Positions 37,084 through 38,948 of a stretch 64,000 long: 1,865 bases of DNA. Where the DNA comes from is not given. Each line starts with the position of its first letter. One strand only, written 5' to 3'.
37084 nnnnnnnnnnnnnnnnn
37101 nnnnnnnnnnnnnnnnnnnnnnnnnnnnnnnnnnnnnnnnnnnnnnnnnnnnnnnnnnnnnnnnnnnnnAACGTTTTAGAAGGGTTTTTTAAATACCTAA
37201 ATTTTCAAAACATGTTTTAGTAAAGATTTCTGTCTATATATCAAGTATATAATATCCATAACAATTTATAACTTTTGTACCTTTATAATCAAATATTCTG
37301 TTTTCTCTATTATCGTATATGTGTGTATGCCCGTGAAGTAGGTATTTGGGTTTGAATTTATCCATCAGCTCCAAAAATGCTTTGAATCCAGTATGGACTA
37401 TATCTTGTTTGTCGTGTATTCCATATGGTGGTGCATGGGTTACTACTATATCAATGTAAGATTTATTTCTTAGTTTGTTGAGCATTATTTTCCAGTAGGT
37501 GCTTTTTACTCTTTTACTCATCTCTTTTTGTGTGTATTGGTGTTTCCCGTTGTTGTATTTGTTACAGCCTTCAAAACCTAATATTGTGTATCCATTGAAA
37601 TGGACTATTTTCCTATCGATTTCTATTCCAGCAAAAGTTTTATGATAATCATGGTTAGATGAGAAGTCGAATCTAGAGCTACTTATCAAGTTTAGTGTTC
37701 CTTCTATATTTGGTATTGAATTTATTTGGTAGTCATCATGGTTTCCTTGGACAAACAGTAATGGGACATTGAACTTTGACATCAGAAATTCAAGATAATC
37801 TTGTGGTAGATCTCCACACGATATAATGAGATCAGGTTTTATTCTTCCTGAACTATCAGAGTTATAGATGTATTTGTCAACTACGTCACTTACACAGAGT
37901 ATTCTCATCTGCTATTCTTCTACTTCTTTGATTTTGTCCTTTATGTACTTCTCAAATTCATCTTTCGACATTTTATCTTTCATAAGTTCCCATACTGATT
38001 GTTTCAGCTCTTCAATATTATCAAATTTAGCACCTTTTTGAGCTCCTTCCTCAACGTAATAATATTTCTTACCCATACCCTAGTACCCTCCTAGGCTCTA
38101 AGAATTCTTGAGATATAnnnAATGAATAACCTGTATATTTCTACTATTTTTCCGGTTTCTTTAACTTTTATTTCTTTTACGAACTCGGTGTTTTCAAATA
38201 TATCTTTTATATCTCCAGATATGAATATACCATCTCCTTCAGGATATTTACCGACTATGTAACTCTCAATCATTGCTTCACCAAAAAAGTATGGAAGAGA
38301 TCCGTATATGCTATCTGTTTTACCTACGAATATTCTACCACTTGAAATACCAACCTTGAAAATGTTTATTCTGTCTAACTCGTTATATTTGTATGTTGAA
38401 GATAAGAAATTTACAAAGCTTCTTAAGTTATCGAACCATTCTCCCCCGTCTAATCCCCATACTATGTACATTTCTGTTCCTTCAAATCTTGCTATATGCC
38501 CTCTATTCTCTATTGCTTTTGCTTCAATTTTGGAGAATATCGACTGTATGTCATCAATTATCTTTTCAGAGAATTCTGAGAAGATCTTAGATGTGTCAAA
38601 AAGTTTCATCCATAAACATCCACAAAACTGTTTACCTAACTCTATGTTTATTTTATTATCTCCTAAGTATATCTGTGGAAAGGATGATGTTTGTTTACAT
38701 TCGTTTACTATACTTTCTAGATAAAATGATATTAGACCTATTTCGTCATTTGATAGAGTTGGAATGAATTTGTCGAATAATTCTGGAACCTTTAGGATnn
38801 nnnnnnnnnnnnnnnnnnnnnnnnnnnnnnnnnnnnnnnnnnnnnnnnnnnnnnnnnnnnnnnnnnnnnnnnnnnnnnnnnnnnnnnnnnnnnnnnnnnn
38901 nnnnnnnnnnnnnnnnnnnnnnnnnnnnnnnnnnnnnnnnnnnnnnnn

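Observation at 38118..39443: Polytopic membrane protein with a divergent class-III nucleotidyl cyclase-like C-terminal domain, translationally coupled to murF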

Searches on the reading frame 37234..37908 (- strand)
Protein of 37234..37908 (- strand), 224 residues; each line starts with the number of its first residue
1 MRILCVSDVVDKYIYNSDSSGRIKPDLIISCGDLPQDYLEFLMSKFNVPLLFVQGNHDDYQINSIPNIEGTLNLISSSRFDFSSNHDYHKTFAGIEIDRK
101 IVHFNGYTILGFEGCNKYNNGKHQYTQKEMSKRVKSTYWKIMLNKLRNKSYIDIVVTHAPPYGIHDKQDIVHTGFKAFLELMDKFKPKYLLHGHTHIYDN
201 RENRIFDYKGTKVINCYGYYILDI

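Call 3: search_protein_families(library=pfam, proteins=[window:37234-37908:-], max_evalue=1)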
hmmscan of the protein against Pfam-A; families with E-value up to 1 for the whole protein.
window:37234-37908:- (224 aa): 4 families
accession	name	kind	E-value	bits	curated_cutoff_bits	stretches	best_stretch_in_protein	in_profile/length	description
PF00149.33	Metallophos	-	4e-16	60.4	21.5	1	1-198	1-191/191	Calcineurin-like phosphoesterase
PF12850.12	Metallophos_2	-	4.9e-08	33.6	27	1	1-215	1-131/154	Calcineurin-like phosphoesterase superfamily domain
PF12146.15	Hydrolase_4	-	0.024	14.3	27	0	8-59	153-203/239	Serine aminopeptidase, S33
PF14582.11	Metallophos_3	-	0.099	12.4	28.2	1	131-202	151-226/259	Metallophosphoesterase, calcineurin superfamily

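Call 4: search_protein_families(library=ncbifam, proteins=[window:37234-37908:-], max_evalue=1)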
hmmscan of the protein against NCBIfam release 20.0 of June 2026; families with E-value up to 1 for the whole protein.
window:37234-37908:- (224 aa): 8 families
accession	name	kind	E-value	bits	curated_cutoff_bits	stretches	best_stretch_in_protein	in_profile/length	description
TIGR00040.1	yfcE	subfamily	6.5e-05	23.1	56.25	1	22-66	25-64/158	YfcE family phosphodiesterase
NF038276.1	strep_PBP2A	exception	0.002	16.4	1100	1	122-186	266-329/716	penicillin-binding protein PBP2A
TIGR02853.1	spore_dpaA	equivalog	0.01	15.2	319.65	1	12-75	79-141/287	dipicolinic acid synthetase subunit A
TIGR03729.1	acc_ester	subfamily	0.023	14.1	148.25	0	36-139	50-133/239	putative phosphoesterase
NF003743.0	PRK05340.1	equivalog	0.028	13.6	134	1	165-200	167-202/242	UDP-2,3-diacylglucosamine diphosphatase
NF033519.0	transpos_ISAzo13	equivalog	0.06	12.4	200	1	133-162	273-302/387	ISAzo13 family transposase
TIGR04168.1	TIGR04168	hypoth_equivalog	0.074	12.4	200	1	22-62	3-46/269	TIGR04168 family protein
NF038103.1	blaGMB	exception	0.12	11.5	580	1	167-213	131-176/270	GMB family subclass B1 metallo-beta-lactamase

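Call 23: search_solved_structures(query=window:37234-37908:-, max_evalue=1)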
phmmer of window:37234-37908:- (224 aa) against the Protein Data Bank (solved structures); distinct sequences matched with E-value up to 1: 0.

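Call 69: search_solved_structures(query=A4, max_evalue=1, show_alignments=1)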
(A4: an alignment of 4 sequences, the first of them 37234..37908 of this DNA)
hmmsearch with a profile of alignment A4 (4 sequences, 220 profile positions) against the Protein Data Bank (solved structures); distinct sequences matched with E-value up to 1: 9.
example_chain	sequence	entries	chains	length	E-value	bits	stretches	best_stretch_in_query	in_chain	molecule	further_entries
3rl4_A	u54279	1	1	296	0.16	15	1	145-192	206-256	Metallophosphoesterase MPPED2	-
8ia4_A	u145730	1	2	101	0.29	14.1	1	96-186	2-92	CRISPR-associated endoribonuclease Cas2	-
6jhz_A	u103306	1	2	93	0.32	14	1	96-185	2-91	CRISPR-associated endoribonuclease Cas2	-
8s7f_A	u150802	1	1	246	0.57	13.2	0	168-195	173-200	UDP-2,3-diacylglucosamine hydrolase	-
1q1v_A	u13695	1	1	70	0.63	13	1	122-177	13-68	DEK protein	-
8qk2_A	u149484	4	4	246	0.65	13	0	165-196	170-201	UDP-2,3-diacylglucosamine hydrolase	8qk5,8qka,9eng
6pj3_A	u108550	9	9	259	0.71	12.9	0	165-195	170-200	UDP-2,3-diacylglucosamine hydrolase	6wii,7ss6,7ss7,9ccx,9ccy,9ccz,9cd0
6ph9_A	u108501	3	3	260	0.71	12.8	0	165-195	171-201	UDP-2,3-diacylglucosamine hydrolase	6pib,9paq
8qjz_A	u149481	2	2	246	0.93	12.5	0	168-193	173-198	UDP-2,3-diacylglucosamine hydrolase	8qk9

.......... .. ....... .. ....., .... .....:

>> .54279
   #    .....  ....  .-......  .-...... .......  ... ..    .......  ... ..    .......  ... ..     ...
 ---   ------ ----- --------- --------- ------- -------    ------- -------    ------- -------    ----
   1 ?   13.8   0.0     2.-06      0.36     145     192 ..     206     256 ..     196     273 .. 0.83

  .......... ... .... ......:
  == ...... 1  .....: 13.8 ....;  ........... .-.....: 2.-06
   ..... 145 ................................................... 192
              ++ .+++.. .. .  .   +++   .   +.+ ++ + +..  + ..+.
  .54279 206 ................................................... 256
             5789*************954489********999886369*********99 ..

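Call 76: find_homologous_proteins(query=window:37234-37908:-, max_evalue=0.001)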
Query window:37234-37908:- (224 aa): 2313 proteins with E <= 0.001 among 2369 candidates; the best 120 are listed.
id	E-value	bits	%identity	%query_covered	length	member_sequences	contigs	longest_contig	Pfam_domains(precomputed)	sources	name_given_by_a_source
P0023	1.8e-150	517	100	100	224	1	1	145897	PF12850.13,PF00149.34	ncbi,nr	ncbi:MAG: metallophosphoesterase [Brevinematales bacterium]|nr:metallophosphoesterase [Brevinematale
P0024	1.3e-106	373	69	100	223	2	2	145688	PF12850.13,PF00149.34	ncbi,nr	ncbi:MAG: metallophosphoesterase [Spirochaetia bacterium]|nr:metallophosphoesterase [Spirochaetota b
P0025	1.7e-106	373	69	100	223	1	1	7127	PF12850.13,PF00149.34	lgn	-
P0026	4.0e-100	352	70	100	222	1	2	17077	PF12850.13,PF00149.34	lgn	-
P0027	3.6e-98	346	65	100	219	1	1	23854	PF12850.13,PF00149.34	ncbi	ncbi:MAG: metallophosphoesterase [Brevinematia bacterium]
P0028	3.8e-98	346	67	100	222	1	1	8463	PF12850.13,PF00149.34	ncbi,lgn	ncbi:MAG: metallophosphoesterase [Brevinematia bacterium]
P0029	1.4e-97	344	66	100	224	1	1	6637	PF12850.13,PF00149.34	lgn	-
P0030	1.1e-96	341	66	100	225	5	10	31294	PF12850.13,PF00149.34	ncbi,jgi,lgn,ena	-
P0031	2.0e-95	337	65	100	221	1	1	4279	PF12850.13,PF00149.34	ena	-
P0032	8.2e-95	335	64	100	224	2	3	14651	PF12850.13,PF00149.34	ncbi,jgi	ncbi:MAG: metallophosphoesterase family protein [Brevinematia bacterium]|jgi:Icc-related predicted p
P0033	4.0e-89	316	61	100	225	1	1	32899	PF12850.13,PF00149.34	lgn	-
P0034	1.7e-79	285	54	100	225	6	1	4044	PF12850.13,PF00149.34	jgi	-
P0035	4.0e-78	280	53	100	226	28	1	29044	PF12850.13,PF00149.34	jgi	jgi:Icc-related predicted phosphoesterase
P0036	3.2e-73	264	55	100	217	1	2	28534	PF12850.13,PF00149.34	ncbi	-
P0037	5.7e-62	227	51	100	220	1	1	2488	PF12850.13,PF00149.34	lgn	-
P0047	2.9e-54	202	43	100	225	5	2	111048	PF12850.13,PF00149.34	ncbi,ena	ncbi:MAG: metallophosphoesterase family protein [Brevinematales bacterium]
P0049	4.8e-54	201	44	100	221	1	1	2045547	PF12850.13,PF00149.34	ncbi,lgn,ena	-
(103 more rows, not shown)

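Call 77: find_encoding_contigs(protein=P0049, flank=5000, max_places=2)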
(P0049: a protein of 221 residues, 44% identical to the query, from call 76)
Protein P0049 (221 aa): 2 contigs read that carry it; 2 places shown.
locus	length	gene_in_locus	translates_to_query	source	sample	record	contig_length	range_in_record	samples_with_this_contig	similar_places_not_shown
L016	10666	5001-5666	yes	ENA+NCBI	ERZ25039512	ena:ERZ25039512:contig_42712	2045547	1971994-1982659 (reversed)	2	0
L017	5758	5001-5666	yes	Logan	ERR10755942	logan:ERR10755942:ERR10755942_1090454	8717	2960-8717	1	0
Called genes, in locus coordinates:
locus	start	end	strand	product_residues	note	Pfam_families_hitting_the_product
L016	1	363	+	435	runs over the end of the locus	-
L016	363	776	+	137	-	PF01951:Archease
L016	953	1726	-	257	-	-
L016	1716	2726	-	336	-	-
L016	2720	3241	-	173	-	PF13207:AAA_17 (weak), PF13238:AAA_18, PF01202:SKI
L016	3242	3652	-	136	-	-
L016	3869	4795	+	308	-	PF02445:NadA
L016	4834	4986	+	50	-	-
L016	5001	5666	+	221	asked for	PF00149:Metallophos, PF12850:Metallophos_2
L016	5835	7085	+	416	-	PF00872:Transposase_mut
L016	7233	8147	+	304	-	-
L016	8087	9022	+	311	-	PF01513:NAD_kinase, PF20143:NAD_kinase_C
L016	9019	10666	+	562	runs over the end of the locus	PF02463:SMC_N, PF13175:AAA_15, PF13476:AAA_23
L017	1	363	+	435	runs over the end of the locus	-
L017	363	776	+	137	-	PF01951:Archease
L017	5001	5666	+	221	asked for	PF00149:Metallophos, PF12850:Metallophos_2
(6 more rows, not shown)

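Call 78: find_encoding_contigs(protein=P0047, flank=5000, max_places=2)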
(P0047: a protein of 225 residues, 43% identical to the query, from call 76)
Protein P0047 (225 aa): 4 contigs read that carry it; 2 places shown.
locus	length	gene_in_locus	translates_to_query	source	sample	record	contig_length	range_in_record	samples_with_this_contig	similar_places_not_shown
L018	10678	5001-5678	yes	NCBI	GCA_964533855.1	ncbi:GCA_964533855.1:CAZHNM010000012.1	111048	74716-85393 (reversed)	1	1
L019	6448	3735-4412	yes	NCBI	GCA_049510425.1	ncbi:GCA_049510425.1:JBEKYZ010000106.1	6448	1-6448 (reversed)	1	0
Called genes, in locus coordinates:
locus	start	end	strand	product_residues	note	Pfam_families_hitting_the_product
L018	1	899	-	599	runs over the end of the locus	PF02734:Dak2, PF21645:FakA-like_M, PF02645:DegV, PF13684:FakA-like_C (weak)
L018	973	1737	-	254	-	-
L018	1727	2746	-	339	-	-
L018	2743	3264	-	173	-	PF13238:AAA_18 (weak), PF01202:SKI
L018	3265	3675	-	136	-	-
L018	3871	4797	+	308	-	PF02445:NadA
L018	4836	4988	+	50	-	-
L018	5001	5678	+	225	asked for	PF00149:Metallophos, PF12850:Metallophos_2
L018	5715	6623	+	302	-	-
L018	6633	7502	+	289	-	PF01513:NAD_kinase, PF20143:NAD_kinase_C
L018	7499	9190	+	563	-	PF02463:SMC_N (weak), PF13175:AAA_15, PF13476:AAA_23, PF02463:SMC_N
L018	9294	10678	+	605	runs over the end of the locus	PF00563:EAL, PF00571:CBS (faint), PF00990:GGDEF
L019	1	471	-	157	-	?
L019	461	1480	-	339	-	-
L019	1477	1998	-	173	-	PF13238:AAA_18 (weak), PF01202:SKI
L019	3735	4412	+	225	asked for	PF00149:Metallophos, PF12850:Metallophos_2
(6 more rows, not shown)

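Call 86: search_protein_families(library=padloc, proteins=[window:37234-37908:-], max_evalue=0.1)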
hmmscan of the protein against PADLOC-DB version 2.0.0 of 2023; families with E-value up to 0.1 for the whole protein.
window:37234-37908:- (224 aa): 1 family
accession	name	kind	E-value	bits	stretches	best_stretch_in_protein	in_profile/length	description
PDLC04908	PDC-S10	-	4.5e-13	47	1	150-216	135-198/223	-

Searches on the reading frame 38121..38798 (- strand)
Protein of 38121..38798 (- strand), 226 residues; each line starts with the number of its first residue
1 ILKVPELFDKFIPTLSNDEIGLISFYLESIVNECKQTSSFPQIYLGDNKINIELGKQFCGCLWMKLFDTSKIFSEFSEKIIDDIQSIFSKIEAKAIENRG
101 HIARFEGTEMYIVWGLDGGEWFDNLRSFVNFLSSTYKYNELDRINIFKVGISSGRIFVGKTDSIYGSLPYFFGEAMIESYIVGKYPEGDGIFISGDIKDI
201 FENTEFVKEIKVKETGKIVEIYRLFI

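Call 39: search_solved_structures(query=A2, max_evalue=10, show_alignments=3)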
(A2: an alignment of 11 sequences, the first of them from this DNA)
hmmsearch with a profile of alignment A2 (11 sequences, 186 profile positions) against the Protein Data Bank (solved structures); distinct sequences matched with E-value up to 10: 7.
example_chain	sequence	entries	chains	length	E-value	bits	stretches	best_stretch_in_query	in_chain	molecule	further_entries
4cm2_A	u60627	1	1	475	0.00019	24.9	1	35-123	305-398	ADENYLATE CYCLASE TYPE 10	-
4oya_A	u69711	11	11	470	0.0002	24.8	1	36-123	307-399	Adenylate cyclase type 10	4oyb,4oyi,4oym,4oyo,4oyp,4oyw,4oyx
4clf_A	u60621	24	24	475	0.0002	24.8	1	36-123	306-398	ADENYLATE CYCLASE TYPE 10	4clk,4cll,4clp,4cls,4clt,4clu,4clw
4cm0_A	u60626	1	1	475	0.0002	24.8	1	36-123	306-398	SOLUBLE ADENYLYL CYCLASE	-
2w01_A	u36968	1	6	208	0.001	22.5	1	38-167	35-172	ADENYLATE CYCLASE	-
6fht_A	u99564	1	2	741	0.004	20.6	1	38-167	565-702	Bacteriophytochrome,Adenylate cyclase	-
6t5l_A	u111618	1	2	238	0.58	13.5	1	130-184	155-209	Subclass B1 metallo-beta-lactamase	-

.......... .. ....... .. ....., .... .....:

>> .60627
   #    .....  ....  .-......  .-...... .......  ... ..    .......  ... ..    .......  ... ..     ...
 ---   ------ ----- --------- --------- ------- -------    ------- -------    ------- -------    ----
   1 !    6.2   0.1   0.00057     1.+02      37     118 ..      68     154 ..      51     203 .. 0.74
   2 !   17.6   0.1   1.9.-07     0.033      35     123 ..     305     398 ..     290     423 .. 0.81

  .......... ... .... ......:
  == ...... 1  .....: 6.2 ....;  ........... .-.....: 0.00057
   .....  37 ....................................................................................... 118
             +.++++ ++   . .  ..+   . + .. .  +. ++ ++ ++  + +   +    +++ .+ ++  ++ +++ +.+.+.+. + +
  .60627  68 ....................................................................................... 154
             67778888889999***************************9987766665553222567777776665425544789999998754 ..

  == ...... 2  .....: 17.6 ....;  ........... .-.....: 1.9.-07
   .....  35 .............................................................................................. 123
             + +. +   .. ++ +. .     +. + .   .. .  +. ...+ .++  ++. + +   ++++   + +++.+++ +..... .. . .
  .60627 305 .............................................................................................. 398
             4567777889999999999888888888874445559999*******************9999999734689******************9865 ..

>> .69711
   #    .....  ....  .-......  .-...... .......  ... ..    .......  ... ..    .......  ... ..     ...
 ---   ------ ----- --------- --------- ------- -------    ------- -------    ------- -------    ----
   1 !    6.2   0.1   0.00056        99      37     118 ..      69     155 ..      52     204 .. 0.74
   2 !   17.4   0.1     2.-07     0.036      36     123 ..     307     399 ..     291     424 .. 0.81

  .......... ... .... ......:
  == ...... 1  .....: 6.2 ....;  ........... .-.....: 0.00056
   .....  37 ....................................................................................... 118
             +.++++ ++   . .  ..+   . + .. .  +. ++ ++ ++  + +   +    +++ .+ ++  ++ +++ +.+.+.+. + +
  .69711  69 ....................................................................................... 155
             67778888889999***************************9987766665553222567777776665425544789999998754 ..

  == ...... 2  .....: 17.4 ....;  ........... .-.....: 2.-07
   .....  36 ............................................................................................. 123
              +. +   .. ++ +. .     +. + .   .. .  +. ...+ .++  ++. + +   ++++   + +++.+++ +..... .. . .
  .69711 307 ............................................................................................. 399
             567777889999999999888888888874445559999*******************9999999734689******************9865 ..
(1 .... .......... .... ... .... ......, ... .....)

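Call 40: find_homologous_proteins(query=A2, max_evalue=10)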
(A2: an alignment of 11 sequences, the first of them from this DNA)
Query A2 (11 sequences): 2473 candidates shared short words with the query, none scored E <= 10.

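Call 61: predict_structure(alignment_id=A5)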
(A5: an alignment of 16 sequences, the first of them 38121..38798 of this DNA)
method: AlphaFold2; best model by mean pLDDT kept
length: 226 residues; sequences in the alignment: 16
mean_pLDDT: 78.1   pTM: 0.72
mean pLDDT of the five models: 78.1, 77.8, 76.5, 73.1, 53.6
residues with pLDDT >= 90: 79; 70-90: 88; 50-70: 28; < 50: 31
segments of 3 or more residues with pLDDT < 50: 1-22, 35-39
pLDDT, mean of each block of 10 residues (from residue 1): 37 42 48 50 71 76 90 69 86 91 88 89 93 84 85 89 74 91 91 93 91 85 89
secondary structure, 60 per line:
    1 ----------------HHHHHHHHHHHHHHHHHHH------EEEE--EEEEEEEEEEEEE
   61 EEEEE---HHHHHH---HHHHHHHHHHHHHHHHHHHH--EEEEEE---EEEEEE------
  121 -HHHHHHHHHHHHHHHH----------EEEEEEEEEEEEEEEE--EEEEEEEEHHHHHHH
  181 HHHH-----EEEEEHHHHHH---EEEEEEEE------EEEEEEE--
elements in order: H17-35 E42-45 E48-65 H69-74 H78-97 E100-105 E109-114 H122-137 E148-163 E166-173 H174-184 E190-194 H195-200 E204-211 E218-224

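Call 63: fold_search(model_id=the predicted structure, library=pdb)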
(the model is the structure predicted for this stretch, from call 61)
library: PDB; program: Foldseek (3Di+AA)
matches with E <= 10: 627; with E <= 0.001: 181
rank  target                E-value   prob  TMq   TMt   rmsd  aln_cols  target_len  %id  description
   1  2w01_C                4.2e-10  1.00  0.60  0.66   3.4       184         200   18  Crystal structure of the guanylyl cyclase Cya2 (released 2008-09-30)
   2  2w01_D                1.4e-09  1.00  0.53  0.60   6.4       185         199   17  Crystal structure of the guanylyl cyclase Cya2 (released 2008-09-30)
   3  2w01_B                3.0e-09  1.00  0.53  0.60   5.8       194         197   18  Crystal structure of the guanylyl cyclase Cya2 (released 2008-09-30)
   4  2bw7_B                4.3e-09  1.00  0.58  0.66   4.2       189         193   13  A novel mechanism for adenylyl cyclase inhibition from the crystal structure of its complex with catechol estrogen (released 2005-07-20)
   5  1wc1_A                8.0e-09  1.00  0.59  0.67   4.2       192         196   14  Soluble adenylyl cyclase CyaC from S. platensis in complex with Rp- ATPalphaS (released 2004-12-20)
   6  6fht_A                1.1e-08  1.00  0.55  0.19   6.8       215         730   15  Crystal structure of an artificial phytochrome regulated adenylate/guanylate cyclase in its dark adapted Pr form (released 2018-04-18)
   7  1wc1_B                1.3e-08  1.00  0.59  0.67   4.1       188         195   13  Soluble adenylyl cyclase CyaC from S. platensis in complex with Rp- ATPalphaS (released 2004-12-20)
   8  2w01_A                1.3e-08  1.00  0.51  0.56   6.4       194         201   17  Crystal structure of the guanylyl cyclase Cya2 (released 2008-09-30)
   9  8qfi                  1.3e-08  1.00  0.61  0.44   8.9       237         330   16  Room temperature crystal structure of the Photoactivated Adenylate Cyclase OaPAC after blue light excitation at 1.8 us d (released 2023-11-01)
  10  1wc5_A                1.5e-08  1.00  0.55  0.63   4.6       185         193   13  Soluble adenylyl cyclase CyaC from S. platensis in complex with alpha, beta-methylene-ATP in presence of bicarbonate (released 2004-12-20)
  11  5oyh_D                1.6e-08  1.00  0.60  0.72   4.4       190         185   14  crystal structure of the catalytic core of a rhodopsin-guanylyl cyclase with converted specificity in complex with ATP (released 2018-06-06)
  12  5oyh_E                1.7e-08  1.00  0.62  0.75   3.2       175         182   14  crystal structure of the catalytic core of a rhodopsin-guanylyl cyclase with converted specificity in complex with ATP (released 2018-06-06)
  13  5oyh_A                1.8e-08  1.00  0.63  0.75   4.1       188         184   14  crystal structure of the catalytic core of a rhodopsin-guanylyl cyclase with converted specificity in complex with ATP (released 2018-06-06)
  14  3r5g_B                2.1e-08  1.00  0.60  0.68   4.2       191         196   16  Crystal structure of the adenylyl cyclase CyaB from P. aeruginosa (released 2012-01-11)
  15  1wc1_C                2.1e-08  1.00  0.59  0.68   4.0       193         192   13  Soluble adenylyl cyclase CyaC from S. platensis in complex with Rp- ATPalphaS (released 2004-12-20)
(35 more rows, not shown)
